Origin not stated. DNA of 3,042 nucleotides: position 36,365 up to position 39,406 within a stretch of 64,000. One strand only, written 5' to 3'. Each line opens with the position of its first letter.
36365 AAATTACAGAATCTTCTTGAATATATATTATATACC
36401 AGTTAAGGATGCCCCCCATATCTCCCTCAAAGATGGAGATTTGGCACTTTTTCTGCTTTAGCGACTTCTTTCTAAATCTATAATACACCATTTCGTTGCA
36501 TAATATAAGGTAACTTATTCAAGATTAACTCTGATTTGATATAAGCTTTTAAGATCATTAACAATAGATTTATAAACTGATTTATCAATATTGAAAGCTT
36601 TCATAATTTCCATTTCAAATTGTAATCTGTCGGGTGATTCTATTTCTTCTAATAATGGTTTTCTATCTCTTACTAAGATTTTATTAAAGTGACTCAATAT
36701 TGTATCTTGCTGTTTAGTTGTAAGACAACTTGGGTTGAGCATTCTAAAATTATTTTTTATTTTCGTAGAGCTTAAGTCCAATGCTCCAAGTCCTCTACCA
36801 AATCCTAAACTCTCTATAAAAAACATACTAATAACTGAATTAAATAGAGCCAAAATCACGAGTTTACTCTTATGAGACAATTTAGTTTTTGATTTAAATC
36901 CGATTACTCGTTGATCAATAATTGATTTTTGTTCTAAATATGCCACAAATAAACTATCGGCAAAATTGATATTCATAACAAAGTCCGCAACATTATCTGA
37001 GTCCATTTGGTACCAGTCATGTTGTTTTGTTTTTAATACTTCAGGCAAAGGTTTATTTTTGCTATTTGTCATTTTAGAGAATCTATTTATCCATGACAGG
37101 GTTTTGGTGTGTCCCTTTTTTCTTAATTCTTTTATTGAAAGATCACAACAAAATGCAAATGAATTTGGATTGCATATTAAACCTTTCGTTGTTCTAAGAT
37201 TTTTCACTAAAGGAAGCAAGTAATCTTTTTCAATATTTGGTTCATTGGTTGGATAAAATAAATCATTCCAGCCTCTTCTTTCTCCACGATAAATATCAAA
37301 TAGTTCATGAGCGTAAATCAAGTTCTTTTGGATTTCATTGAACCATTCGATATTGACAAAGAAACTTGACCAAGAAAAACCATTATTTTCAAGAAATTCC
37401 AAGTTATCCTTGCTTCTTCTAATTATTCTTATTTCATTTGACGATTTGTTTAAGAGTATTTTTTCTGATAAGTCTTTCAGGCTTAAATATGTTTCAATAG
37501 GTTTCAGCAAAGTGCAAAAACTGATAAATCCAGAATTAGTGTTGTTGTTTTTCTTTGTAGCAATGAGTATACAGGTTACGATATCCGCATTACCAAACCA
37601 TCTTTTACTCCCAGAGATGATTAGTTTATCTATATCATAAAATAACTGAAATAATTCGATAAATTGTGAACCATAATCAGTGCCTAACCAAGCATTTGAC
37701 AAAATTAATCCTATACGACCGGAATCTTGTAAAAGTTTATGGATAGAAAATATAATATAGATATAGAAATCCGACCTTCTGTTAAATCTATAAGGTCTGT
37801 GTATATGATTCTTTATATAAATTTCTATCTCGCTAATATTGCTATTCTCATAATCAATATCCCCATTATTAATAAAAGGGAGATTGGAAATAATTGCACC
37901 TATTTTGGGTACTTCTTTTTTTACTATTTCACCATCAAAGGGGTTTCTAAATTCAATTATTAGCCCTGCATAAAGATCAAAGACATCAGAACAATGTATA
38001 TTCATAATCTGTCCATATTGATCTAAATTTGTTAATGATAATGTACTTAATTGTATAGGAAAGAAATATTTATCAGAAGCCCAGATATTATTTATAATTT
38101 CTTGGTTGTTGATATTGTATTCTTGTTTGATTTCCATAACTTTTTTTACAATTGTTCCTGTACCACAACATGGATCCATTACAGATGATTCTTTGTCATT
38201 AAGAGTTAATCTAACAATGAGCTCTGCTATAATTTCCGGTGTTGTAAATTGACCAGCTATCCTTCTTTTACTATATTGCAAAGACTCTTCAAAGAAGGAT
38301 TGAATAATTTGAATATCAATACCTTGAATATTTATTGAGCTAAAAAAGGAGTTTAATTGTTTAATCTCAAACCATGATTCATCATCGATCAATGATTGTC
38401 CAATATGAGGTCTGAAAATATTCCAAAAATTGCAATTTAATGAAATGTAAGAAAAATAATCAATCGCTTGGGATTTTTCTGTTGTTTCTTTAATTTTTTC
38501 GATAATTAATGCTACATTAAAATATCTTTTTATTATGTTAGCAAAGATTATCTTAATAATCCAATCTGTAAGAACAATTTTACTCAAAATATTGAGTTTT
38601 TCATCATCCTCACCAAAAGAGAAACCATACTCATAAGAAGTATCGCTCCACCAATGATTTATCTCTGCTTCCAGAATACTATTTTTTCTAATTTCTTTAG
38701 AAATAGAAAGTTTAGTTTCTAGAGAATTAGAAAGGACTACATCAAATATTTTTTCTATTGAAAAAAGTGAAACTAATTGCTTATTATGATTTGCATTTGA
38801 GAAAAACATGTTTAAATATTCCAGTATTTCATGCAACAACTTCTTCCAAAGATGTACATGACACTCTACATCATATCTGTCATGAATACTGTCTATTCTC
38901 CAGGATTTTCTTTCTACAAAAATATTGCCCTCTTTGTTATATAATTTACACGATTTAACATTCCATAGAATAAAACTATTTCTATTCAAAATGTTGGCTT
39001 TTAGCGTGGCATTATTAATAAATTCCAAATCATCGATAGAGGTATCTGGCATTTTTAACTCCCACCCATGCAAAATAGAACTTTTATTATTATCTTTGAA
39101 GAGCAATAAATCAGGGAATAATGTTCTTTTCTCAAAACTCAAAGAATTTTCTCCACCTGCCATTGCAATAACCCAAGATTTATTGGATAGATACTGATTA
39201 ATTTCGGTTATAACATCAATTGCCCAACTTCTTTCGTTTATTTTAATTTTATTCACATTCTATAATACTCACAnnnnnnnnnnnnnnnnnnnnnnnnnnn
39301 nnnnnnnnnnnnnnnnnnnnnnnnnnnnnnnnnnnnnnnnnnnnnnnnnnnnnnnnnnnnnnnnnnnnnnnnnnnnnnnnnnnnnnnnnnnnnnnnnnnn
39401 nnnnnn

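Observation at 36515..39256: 913-aa single-chain nuclease/MTase/TRD protein with a non-canonical NLPF catalytic motif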

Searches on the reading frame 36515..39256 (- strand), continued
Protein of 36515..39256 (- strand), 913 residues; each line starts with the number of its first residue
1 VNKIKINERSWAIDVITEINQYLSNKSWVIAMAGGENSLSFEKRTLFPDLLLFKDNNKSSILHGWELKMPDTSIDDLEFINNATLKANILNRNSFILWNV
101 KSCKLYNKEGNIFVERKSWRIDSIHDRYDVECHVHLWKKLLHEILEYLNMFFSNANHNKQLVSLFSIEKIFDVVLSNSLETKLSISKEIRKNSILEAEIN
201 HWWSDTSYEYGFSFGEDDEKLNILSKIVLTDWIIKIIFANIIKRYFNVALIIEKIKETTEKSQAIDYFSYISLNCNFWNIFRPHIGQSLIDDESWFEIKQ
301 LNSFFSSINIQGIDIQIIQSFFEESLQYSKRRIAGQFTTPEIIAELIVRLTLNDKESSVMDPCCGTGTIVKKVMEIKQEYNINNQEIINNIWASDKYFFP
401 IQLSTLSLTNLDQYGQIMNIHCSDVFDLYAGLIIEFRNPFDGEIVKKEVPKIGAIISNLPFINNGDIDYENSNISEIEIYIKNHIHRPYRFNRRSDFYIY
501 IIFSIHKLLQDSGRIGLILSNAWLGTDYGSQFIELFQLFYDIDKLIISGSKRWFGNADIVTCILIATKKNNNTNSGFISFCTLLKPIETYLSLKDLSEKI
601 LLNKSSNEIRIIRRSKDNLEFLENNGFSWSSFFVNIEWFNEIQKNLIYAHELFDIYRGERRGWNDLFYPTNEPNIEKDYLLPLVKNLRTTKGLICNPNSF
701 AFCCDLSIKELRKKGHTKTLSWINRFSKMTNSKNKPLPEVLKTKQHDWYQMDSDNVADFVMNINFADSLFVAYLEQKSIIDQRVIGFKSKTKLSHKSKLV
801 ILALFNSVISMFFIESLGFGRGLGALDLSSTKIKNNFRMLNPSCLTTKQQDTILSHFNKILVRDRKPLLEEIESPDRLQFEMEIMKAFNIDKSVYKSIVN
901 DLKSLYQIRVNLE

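Call 69: get_annotated_region(hit=H3, flank=2500)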
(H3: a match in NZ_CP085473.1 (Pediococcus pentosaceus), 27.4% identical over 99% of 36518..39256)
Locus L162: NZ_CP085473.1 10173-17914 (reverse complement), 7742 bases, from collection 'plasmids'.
description: Pediococcus pentosaceus strain MGB0620 plasmid pMGB0620-2, complete sequence
organism: Pediococcus pentosaceus (NCBI taxid 1255)
taxonomy: Bacteria; Bacillota; Bacilli; Lactobacillales; Lactobacillaceae; Pediococcus; Pediococcus pentosaceus
host: -; source: kimchi; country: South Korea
typing (MOB-suite, as given by PLSDB): conjugative; replicon rep_cluster_1567,rep_cluster_731; relaxase MOBQ; mating-pair formation MPF_T
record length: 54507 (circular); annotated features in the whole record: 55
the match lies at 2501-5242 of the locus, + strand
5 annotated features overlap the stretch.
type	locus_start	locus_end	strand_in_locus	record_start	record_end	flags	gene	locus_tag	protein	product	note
CDS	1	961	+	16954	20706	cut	-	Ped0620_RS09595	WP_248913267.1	MucBP domain-containing protein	-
CDS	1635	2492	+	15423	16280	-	-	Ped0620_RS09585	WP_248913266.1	site-specific DNA-methyltransferase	GO:0009307 - DNA restriction-modification system [Evidence IEA]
CDS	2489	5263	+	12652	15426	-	-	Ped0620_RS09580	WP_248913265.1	N-6 DNA methylase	-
CDS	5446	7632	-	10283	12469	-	-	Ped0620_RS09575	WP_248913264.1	AAA family ATPase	-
CDS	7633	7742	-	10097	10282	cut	-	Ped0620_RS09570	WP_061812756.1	hypothetical protein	-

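Call 70: get_annotated_region(hit=H1, flank=2500)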
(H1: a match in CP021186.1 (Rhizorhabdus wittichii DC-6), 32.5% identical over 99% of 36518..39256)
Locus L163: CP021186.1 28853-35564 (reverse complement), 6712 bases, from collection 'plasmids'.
description: Rhizorhabdus wittichii DC-6 plasmid pDC05, complete sequence
organism: Rhizorhabdus wittichii DC-6 (NCBI taxid 1283312)
taxonomy: Bacteria; Pseudomonadota; Alphaproteobacteria; Sphingomonadales; Sphingomonadaceae; Rhizorhabdus; Rhizorhabdus wittichii; Rhizorhabdus wittichii DC-6
host: -; source: activated sludge of a wastewater treatment facility; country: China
typing (MOB-suite, as given by PLSDB): mobilizable; replicon rep_cluster_824; relaxase MOBQ
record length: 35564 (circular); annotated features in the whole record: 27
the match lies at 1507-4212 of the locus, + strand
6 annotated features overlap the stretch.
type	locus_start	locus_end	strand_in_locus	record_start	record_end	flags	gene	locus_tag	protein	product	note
CDS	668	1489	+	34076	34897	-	-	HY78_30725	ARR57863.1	site-specific DNA-methyltransferase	-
CDS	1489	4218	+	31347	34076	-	-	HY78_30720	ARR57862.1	hypothetical protein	-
CDS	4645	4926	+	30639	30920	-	-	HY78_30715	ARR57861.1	hypothetical protein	-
CDS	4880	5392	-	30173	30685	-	-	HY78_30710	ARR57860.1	hypothetical protein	-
CDS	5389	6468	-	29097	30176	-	-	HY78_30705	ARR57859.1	hypothetical protein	-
CDS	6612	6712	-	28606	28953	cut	-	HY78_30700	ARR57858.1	hypothetical protein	-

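Call 75: get_annotated_region(hit=H11, flank=3000)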
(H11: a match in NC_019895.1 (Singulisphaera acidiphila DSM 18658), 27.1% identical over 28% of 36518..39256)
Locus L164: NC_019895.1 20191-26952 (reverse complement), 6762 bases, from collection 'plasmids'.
description: Singulisphaera acidiphila DSM 18658 plasmid pSINAC03, complete sequence
organism: Singulisphaera acidiphila DSM 18658 (NCBI taxid 886293)
taxonomy: Bacteria; Planctomycetota; Planctomycetia; Isosphaerales; Isosphaeraceae; Singulisphaera; Singulisphaera acidiphila; Singulisphaera acidiphila DSM 18658
host: -; source: sphagnum peat from the bog Obukhovskoe (acidic wetland); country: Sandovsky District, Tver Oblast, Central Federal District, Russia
typing (MOB-suite, as given by PLSDB): conjugative; relaxase MOBF; mating-pair formation MPF_T
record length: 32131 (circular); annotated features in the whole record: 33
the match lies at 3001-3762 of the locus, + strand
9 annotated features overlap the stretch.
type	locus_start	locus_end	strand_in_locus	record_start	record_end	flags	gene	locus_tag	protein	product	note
CDS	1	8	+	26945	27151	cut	-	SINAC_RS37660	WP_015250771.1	hypothetical protein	-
CDS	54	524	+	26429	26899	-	-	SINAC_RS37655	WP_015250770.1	hypothetical protein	-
CDS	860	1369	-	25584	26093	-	-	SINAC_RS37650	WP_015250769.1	PD-(D/E)XK nuclease family protein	-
CDS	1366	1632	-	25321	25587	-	-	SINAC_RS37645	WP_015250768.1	hypothetical protein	-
CDS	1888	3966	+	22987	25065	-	-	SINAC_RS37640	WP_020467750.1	N-6 DNA methylase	GO:0006306 - DNA methylation [Evidence IEA]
CDS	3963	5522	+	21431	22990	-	-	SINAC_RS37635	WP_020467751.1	hypothetical protein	-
CDS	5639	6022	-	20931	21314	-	-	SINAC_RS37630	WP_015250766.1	type II toxin-antitoxin system VapC family toxin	-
CDS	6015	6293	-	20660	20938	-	-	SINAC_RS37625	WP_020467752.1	AbrB/MazE/SpoVT family DNA-binding domain-containing protein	-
CDS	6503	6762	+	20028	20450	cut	-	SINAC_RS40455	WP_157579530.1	hypothetical protein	-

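Call 76: get_annotated_region(hit=H7, flank=3000)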
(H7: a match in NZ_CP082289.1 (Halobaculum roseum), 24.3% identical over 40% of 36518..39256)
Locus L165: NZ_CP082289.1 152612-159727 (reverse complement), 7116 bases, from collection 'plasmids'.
description: Halobaculum roseum strain CGMCC 1.15501 plasmid unnamed3, complete sequence
organism: Halobaculum roseum (NCBI taxid 2175149)
taxonomy: Archaea; Euryarchaeota; Halobacteria; Halobacteriales; Haloferacaceae; Halobaculum; Halobaculum roseum
host: -; source: cell culture; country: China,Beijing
typing (MOB-suite, as given by PLSDB): non-mobilizable
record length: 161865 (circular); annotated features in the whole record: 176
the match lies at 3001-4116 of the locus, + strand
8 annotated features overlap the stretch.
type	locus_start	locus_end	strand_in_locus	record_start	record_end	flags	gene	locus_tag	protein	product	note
CDS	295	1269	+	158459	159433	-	-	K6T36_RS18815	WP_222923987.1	hypothetical protein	-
CDS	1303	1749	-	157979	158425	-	-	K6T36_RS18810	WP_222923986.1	hypothetical protein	-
CDS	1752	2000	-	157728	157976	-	-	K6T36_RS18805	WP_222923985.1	hypothetical protein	-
CDS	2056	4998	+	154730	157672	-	-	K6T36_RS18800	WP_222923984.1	N-6 DNA methylase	GO:0006306 - DNA methylation [Evidence IEA]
CDS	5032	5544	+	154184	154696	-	-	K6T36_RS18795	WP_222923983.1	hypothetical protein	-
CDS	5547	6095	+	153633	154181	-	-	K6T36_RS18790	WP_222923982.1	transcription factor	-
CDS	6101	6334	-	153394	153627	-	-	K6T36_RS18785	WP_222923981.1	hypothetical protein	-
CDS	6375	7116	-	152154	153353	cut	-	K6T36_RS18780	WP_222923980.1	hypothetical protein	-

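Call 77: get_annotated_region(hit=H12, flank=3000)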
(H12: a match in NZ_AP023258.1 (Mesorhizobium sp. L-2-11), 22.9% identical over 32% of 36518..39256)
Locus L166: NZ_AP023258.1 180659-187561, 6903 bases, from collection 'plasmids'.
description: Mesorhizobium sp. L-2-11 plasmid MesoLjLa2
organism: Mesorhizobium sp. L-2-11 (NCBI taxid 2744521)
taxonomy: Bacteria; Pseudomonadota; Alphaproteobacteria; Hyphomicrobiales; Phyllobacteriaceae; Mesorhizobium; Mesorhizobium sp. L-2-11
host: -; source: Lotus japonicus; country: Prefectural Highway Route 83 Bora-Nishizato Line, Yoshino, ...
typing (MOB-suite, as given by PLSDB): conjugative; replicon rep_cluster_490; relaxase MOBP,MOBQ; mating-pair formation MPF_T
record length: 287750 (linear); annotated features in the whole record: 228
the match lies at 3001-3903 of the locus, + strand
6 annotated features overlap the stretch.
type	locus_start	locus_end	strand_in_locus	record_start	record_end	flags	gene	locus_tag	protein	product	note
CDS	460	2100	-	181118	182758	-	-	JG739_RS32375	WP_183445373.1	IS66 family transposase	-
CDS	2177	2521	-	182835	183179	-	tnpB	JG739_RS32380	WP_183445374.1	IS66 family insertion sequence element accessory protein TnpB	-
CDS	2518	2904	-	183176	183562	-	-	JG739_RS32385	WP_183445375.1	transposase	GO:0006313 - DNA transposition [Evidence IEA]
CDS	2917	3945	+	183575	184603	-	-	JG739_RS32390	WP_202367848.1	N-6 DNA methylase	GO:0006306 - DNA methylation [Evidence IEA]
CDS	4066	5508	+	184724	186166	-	-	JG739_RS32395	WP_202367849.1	hypothetical protein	-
CDS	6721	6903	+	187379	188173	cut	-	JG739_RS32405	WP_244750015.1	DUF6088 family protein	-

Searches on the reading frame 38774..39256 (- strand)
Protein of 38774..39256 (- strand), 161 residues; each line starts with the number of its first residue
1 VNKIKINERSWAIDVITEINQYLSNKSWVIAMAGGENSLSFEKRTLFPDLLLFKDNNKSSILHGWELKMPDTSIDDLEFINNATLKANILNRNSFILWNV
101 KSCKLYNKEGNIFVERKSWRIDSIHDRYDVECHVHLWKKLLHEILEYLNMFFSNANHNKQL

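Call 51: predict_structure(alignment_id=A4)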
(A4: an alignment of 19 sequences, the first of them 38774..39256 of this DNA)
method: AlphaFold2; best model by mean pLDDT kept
length: 161 residues; sequences in the alignment: 19
mean_pLDDT: 87.1   pTM: 0.84
mean pLDDT of the five models: 87.1, 68.7, 67.0, 65.9, 65.7
residues with pLDDT >= 90: 109; 70-90: 30; 50-70: 16; < 50: 6
segments of 3 or more residues with pLDDT < 50: 158-161
pLDDT, mean of each block of 10 residues (from residue 1): 65 94 94 81 71 90 92 91 91 94 95 95 91 94 97 65 29
secondary structure, 60 per line:
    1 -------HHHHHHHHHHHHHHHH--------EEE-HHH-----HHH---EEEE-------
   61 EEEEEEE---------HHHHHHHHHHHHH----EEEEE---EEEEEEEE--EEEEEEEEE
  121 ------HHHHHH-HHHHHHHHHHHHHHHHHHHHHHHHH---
elements in order: H8-23 E32-34 E50-53 E61-67 H77-89 E94-98 E102-109 E112-120 H127-132 H134-158
